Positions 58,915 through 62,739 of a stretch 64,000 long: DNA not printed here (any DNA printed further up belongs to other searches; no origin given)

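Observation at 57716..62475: Non-canonical type II-C architecture: cas9-cas2 on one strand, cas1 inverted and convergent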

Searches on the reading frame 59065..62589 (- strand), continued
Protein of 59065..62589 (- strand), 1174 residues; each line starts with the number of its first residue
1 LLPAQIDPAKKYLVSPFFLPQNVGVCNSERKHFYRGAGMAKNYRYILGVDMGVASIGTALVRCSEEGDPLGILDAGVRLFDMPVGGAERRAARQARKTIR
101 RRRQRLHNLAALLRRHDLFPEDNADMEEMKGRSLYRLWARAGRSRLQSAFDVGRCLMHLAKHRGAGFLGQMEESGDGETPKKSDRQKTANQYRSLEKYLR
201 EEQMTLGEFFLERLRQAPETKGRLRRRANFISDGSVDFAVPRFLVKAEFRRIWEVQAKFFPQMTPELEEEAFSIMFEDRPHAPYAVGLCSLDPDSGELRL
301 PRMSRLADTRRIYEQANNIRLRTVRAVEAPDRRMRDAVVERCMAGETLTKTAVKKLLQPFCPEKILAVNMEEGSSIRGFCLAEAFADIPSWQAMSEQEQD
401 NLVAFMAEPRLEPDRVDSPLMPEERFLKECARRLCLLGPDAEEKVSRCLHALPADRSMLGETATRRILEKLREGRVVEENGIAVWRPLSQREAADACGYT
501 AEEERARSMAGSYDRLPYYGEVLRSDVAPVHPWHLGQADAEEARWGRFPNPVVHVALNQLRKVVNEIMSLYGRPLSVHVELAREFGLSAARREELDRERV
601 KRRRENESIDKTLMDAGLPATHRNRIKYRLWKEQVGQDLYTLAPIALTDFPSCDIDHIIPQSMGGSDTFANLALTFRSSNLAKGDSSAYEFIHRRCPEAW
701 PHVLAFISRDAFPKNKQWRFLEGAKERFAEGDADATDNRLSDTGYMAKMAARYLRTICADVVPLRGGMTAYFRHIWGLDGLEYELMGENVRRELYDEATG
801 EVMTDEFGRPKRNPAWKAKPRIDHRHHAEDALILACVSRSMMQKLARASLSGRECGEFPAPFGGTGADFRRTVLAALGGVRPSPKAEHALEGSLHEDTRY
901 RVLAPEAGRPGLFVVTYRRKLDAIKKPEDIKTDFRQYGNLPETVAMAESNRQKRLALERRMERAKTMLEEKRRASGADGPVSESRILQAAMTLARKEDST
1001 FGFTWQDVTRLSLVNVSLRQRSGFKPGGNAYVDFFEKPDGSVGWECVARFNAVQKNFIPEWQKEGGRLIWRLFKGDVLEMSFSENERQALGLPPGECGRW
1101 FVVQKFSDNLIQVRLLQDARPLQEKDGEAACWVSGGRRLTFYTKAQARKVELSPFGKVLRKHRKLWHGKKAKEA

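Call 54: find_encoding_contigs(protein=P0023, flank=5000, max_places=1)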
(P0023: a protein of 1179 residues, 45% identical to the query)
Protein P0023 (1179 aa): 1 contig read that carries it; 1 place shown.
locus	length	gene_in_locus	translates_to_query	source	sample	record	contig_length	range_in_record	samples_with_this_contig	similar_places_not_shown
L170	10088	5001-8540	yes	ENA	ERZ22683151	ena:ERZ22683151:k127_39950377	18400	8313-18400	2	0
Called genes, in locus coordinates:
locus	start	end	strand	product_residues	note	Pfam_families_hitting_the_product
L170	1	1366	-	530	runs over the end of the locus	PF13193:AMP-binding_C, PF00550:PP-binding, PF00975:Thioesterase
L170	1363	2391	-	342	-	PF07715:Plug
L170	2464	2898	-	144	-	PF02472:ExbD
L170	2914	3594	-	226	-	PF01618:MotA_ExbB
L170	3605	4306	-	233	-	PF03544:TonB_C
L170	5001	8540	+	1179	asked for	PF13395:HNH_4, PF18541:RuvC_III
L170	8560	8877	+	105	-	PF09827:CRISPR_Cas2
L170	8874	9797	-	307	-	PF01867:Cas_Cas1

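Call 55: find_encoding_contigs(protein=P0030, flank=5000, max_places=1)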
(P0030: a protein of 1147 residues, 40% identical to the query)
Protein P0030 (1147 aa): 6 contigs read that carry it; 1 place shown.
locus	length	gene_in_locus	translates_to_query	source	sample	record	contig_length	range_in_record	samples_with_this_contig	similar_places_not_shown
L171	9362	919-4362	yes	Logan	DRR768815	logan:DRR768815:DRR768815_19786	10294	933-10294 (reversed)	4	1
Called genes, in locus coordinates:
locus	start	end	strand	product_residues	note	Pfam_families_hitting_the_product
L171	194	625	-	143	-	-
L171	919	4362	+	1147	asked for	PF13395:HNH_4, PF18541:RuvC_III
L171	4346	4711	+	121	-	PF09827:CRISPR_Cas2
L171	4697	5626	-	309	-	PF01867:Cas_Cas1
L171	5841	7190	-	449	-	PF01590:GAF (weak), PF13185:GAF_2 (weak), PF00990:GGDEF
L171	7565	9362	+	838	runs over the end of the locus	PF22673:MCP-like_PDC_1 (weak), PF00512:HisKA, PF02518:HATPase_c, PF00072:Response_reg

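Call 56: find_encoding_contigs(protein=P0035, flank=5000, max_places=2)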
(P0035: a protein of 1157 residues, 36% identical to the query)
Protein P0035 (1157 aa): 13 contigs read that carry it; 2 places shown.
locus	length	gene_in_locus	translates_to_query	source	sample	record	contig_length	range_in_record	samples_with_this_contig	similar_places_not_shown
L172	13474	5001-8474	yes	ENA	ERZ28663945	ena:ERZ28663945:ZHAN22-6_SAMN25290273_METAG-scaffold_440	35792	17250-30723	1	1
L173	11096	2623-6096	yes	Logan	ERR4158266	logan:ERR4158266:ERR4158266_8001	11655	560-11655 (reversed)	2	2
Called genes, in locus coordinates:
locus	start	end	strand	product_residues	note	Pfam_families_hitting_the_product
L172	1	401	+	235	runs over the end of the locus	PF00005:ABC_tran, PF02463:SMC_N (faint), PF13304:AAA_21 (faint)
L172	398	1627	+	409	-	PF12704:MacB_PCD, PF02687:FtsX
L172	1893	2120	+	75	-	PF00313:CSD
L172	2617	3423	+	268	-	-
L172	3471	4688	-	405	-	PF09903:DUF2130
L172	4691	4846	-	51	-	-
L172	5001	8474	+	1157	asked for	PF18470:Cas9_a (weak), PF01844:HNH (weak), PF13395:HNH_4, PF18541:RuvC_III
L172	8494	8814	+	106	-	PF09827:CRISPR_Cas2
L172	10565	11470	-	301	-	PF01867:Cas_Cas1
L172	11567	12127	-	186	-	PF04218:CENP-B_N (faint), PF02796:HTH_7 (weak), PF13384:HTH_23 (weak)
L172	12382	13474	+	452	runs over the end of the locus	-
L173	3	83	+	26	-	?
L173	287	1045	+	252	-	-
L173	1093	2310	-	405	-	PF09903:DUF2130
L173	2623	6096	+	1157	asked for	PF18470:Cas9_a (weak), PF01844:HNH (weak), PF13395:HNH_4, PF18541:RuvC_III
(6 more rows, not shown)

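Call 57: find_encoding_contigs(protein=P0038, flank=5000, max_places=1)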
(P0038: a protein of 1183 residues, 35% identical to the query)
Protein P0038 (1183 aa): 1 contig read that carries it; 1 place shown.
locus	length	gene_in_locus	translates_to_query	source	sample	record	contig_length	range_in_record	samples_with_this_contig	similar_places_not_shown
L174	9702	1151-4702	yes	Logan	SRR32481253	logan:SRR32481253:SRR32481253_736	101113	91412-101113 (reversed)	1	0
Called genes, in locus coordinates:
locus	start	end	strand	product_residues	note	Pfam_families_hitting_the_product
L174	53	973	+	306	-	PF01867:Cas_Cas1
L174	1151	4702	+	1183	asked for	PF18470:Cas9_a (faint), PF13395:HNH_4, PF18541:RuvC_III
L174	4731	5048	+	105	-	PF09827:CRISPR_Cas2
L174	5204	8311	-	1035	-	PF00873:ACR_tran, PF02355:SecD_SecF_C (faint), PF03176:MMPL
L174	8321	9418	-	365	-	PF25917:BSH_RND (weak), PF25973:BSH_CzcB (weak), PF25954:Beta-barrel_RND_2, PF25989:YknX_C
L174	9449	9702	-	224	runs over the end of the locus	PF19630:DUF6134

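Call 72: search_solved_structures(query=window:59065-62478:-, max_evalue=0.00001)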
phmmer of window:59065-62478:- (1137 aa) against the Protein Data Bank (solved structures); distinct sequences matched with E-value up to 0.00001: 81 (the best 60 are shown).
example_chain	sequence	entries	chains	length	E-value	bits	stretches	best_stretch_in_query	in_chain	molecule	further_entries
9ar4_A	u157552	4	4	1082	9.5e-41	142.7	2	512-740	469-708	CRISPR-associated endonuclease Cas9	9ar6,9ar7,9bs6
6kc8_A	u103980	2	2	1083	2.9e-38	134.4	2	510-717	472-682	CRISPR-associated endonuclease Cas9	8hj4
8ja0_A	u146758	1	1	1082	2.9e-38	134.4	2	510-717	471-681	CRISPR-associated endonuclease Cas9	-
6jdq_A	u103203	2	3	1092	3e-38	134.4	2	510-717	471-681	CRISPR-associated endonuclease Cas9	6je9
8hnt_A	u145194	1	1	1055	2.8e-37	131.2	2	510-718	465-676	CRISPR-associated endonuclease Cas9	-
6jdv_A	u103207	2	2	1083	6.7e-37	129.9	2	510-717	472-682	CRISPR-associated endonuclease Cas9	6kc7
8uzb_A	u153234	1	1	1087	1.9e-36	128.4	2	512-720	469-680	CRISPR-associated endonuclease Cas9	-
8jtj_A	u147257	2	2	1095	2.1e-36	128.2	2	512-720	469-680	CRISPR-associated endonuclease Cas9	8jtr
8hnw_A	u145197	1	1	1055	6.5e-36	126.7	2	510-718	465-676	CRISPR-associated endonuclease Cas9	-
6je4_A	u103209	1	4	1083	8.7e-36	126.2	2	510-717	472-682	CRISPR-associated endonuclease Cas9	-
6je3_A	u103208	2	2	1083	1.8e-35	125.2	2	510-717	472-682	CRISPR-associated endonuclease Cas9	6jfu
8uza_A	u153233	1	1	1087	2.1e-35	124.9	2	512-720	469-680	CRISPR-associated endonuclease Cas9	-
8hnv_A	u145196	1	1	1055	8.7e-35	122.9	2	510-718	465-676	CRISPR-associated endonuclease Cas9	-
21dz_A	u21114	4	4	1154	4.7e-31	110.5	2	509-741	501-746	CRISPR-associated endonuclease Cas9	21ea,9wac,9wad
7eni_A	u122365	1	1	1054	9.4e-29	102.9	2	513-740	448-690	CRISPR-associated endonuclease Cas9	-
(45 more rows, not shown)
